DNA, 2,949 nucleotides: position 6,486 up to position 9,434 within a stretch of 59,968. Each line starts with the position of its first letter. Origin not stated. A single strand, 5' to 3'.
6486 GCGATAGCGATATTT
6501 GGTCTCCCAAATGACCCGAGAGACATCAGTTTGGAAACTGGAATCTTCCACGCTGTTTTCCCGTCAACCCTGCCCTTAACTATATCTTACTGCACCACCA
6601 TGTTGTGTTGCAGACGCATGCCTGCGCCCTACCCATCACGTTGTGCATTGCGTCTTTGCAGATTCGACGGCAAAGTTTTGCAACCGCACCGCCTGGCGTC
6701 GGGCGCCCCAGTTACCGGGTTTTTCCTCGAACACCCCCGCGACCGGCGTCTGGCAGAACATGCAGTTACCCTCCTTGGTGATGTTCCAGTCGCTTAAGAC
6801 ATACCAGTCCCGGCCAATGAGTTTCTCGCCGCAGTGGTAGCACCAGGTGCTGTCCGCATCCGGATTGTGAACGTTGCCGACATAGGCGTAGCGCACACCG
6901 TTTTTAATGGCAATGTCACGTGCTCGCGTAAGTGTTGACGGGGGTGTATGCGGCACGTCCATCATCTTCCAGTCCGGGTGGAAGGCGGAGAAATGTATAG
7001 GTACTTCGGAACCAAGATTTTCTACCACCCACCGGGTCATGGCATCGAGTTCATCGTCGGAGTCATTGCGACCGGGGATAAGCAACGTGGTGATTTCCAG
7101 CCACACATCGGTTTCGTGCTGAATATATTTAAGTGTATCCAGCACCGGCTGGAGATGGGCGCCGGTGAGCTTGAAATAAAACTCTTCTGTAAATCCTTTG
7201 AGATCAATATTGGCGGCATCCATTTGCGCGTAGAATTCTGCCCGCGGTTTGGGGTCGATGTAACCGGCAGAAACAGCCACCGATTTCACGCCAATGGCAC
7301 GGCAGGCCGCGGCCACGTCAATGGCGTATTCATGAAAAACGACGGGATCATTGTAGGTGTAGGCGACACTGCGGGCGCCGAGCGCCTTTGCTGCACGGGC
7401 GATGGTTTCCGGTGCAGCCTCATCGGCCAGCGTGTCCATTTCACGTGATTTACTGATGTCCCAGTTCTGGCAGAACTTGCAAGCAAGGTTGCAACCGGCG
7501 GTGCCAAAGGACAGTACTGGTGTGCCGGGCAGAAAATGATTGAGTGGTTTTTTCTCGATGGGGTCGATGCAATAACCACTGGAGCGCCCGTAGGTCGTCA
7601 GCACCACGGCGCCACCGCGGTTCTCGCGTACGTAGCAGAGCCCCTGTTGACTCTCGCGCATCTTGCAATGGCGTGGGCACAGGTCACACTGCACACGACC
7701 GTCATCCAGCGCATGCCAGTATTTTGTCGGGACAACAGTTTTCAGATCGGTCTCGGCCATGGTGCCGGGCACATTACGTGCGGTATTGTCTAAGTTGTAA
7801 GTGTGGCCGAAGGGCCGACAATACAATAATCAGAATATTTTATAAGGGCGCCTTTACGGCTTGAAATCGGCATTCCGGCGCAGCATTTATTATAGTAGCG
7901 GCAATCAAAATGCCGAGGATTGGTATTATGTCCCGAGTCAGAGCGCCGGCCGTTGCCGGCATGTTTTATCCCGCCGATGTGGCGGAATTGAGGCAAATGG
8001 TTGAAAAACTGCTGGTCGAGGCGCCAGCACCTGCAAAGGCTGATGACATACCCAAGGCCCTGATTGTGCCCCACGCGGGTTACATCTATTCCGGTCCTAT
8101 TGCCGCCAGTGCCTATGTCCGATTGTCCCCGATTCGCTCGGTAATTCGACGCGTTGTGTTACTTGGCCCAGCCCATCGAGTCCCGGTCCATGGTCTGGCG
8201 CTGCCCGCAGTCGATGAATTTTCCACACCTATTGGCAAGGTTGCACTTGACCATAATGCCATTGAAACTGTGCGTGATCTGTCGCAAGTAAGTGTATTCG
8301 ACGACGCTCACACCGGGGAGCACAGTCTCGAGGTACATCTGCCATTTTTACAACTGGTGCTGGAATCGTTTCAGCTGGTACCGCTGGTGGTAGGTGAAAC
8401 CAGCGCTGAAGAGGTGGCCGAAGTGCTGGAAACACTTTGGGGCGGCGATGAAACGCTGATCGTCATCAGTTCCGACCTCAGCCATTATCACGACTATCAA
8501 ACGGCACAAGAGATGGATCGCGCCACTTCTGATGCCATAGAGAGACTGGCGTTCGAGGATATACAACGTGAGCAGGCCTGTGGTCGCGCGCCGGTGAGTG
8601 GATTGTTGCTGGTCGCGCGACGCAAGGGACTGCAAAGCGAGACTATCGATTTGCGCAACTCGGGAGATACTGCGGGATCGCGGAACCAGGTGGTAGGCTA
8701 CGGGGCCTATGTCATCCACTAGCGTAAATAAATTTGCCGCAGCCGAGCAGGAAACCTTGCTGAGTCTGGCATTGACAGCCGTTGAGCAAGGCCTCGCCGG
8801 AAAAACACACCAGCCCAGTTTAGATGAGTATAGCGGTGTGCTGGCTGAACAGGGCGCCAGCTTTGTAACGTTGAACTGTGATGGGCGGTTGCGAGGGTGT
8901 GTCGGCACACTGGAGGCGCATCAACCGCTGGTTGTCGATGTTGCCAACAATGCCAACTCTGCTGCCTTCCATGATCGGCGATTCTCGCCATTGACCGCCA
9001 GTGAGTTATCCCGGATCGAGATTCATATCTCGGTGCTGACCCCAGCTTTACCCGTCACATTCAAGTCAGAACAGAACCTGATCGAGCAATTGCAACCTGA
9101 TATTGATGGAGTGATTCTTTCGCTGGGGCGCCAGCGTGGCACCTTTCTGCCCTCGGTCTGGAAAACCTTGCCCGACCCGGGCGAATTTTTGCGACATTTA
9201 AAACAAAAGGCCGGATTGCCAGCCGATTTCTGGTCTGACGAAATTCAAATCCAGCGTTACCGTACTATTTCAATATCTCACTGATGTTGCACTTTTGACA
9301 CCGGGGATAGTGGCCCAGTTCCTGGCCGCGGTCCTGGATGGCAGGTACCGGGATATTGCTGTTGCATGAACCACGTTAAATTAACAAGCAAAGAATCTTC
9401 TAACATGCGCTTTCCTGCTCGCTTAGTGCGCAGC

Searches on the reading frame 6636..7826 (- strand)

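Call 63: search_protein_families(library=pfam, proteins=[window:6636-7826:-], max_evalue=0.000001)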
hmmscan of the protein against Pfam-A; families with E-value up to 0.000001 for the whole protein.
window:6636-7826:- (396 aa): 1 family
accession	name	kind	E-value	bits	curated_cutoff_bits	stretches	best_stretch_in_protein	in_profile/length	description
PF04055.27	Radical_SAM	-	4.3e-17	63.2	29.5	1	109-259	4-161/166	Radical SAM superfamily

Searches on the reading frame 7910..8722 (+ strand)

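Call 54: search_protein_families(library=pfam, proteins=[window:7910-8722:+], max_evalue=0.00001)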
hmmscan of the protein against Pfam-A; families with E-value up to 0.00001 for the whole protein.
window:7910-8722:+ (270 aa): 1 family
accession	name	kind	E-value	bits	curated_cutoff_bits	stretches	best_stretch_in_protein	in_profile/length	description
PF01875.22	Memo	-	6.7e-54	183.3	27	1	13-267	2-268/269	Memo-like protein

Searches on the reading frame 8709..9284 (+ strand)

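Call 54: search_protein_families(library=pfam, proteins=[window:8709-9284:+], max_evalue=0.00001)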
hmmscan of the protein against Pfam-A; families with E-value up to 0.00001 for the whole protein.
window:8709-9284:+ (191 aa): 1 family
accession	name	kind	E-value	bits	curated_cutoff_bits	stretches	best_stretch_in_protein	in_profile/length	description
PF01871.22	AMMECR1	-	7e-46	156.2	25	1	19-186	2-165/168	AMMECR1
